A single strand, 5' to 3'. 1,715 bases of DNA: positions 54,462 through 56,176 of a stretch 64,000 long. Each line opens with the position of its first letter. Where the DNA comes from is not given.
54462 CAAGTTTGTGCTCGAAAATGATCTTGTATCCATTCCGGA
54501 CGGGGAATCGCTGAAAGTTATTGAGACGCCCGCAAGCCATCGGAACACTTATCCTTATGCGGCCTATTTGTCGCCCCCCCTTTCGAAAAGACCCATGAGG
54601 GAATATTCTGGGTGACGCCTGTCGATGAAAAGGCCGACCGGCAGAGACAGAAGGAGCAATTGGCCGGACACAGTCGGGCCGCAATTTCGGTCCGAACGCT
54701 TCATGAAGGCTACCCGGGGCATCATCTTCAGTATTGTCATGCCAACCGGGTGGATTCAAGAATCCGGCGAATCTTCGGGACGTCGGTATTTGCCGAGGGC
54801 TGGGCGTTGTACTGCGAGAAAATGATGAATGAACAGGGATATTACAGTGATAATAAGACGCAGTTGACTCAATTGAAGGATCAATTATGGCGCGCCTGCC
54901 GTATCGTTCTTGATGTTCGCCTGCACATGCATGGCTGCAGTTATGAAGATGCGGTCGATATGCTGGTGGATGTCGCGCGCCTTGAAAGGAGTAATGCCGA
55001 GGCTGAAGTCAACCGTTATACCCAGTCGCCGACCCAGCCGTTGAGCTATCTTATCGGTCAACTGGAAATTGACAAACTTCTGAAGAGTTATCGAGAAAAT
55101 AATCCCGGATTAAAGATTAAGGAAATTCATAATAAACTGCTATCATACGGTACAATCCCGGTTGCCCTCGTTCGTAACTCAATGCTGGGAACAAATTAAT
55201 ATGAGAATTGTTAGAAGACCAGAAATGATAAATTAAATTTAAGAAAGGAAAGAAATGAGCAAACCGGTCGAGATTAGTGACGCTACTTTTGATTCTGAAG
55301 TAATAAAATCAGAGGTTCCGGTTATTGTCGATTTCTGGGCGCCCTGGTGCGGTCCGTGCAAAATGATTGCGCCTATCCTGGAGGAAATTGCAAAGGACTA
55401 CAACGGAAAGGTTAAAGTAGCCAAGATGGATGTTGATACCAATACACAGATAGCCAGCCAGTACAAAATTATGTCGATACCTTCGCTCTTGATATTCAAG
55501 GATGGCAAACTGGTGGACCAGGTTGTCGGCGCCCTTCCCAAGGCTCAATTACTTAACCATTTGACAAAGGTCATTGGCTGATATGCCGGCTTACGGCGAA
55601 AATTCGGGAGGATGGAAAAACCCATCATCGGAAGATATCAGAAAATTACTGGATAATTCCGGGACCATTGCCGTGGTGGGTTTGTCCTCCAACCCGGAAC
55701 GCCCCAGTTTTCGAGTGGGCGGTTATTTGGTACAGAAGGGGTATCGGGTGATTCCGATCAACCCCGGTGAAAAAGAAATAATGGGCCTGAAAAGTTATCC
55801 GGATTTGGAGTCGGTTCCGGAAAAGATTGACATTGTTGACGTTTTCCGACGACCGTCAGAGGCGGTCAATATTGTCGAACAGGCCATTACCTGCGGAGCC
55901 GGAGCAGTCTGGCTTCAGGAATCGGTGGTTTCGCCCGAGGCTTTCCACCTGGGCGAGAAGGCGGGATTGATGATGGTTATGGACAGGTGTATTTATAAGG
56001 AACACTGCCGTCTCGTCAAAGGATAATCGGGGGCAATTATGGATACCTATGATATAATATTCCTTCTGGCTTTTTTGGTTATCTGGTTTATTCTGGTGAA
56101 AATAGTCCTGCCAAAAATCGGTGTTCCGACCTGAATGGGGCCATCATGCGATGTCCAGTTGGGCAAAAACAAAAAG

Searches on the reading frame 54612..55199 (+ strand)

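Call 53: search_protein_families(library=pfam, proteins=[window:54612-55199:+], max_evalue=0.001)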
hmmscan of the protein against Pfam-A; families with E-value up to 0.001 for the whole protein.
window:54612-55199:+ (195 aa): 1 family
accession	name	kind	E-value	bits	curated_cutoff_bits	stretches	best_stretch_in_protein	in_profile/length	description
PF05960.17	DUF885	-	1.5e-57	196.9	32.4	1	21-191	357-532/532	Bacterial protein of unknown function (DUF885)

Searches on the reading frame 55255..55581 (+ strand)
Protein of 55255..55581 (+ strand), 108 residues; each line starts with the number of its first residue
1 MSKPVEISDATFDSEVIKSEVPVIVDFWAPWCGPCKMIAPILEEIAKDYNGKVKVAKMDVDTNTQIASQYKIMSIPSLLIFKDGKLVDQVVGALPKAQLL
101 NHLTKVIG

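Call 53: search_protein_families(library=pfam, proteins=[window:55255-55581:+], max_evalue=0.001)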
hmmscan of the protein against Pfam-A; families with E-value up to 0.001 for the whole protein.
window:55255-55581:+ (108 aa): 7 families
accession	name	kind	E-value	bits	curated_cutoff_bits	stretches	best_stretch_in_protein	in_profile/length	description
PF00085.26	Thioredoxin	-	1.7e-35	121.6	23.5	1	5-104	3-102/103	Thioredoxin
PF13098.12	Thioredoxin_2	-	3e-10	40.8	27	1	18-102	3-103/104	Thioredoxin-like domain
PF13905.12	Thioredoxin_8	-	2.3e-09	37.9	27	1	22-61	3-44/94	Thioredoxin-like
PF14595.12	Thioredoxin_9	-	5.6e-07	30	25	1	23-85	44-108/129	Thioredoxin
PF13192.12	Thioredoxin_3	-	8.6e-07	29.3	24.8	1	30-103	8-74/76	Thioredoxin domain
PF07449.17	HyaE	-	3.8e-05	24.1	22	1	41-91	49-100/108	Hydrogenase-1 expression protein HyaE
PF00578.27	AhpC-TSA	-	0.00028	21.3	26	1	20-76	25-83/124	AhpC/TSA family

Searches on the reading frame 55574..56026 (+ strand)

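Call 53: search_protein_families(library=pfam, proteins=[window:55574-56026:+], max_evalue=0.001)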
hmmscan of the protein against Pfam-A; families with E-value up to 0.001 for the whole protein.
window:55574-56026:+ (150 aa): 1 family
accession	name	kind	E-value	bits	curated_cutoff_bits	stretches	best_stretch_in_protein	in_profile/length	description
PF13380.12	CoA_binding_2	-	7.1e-39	133.3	22.8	1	31-144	2-115/116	CoA binding domain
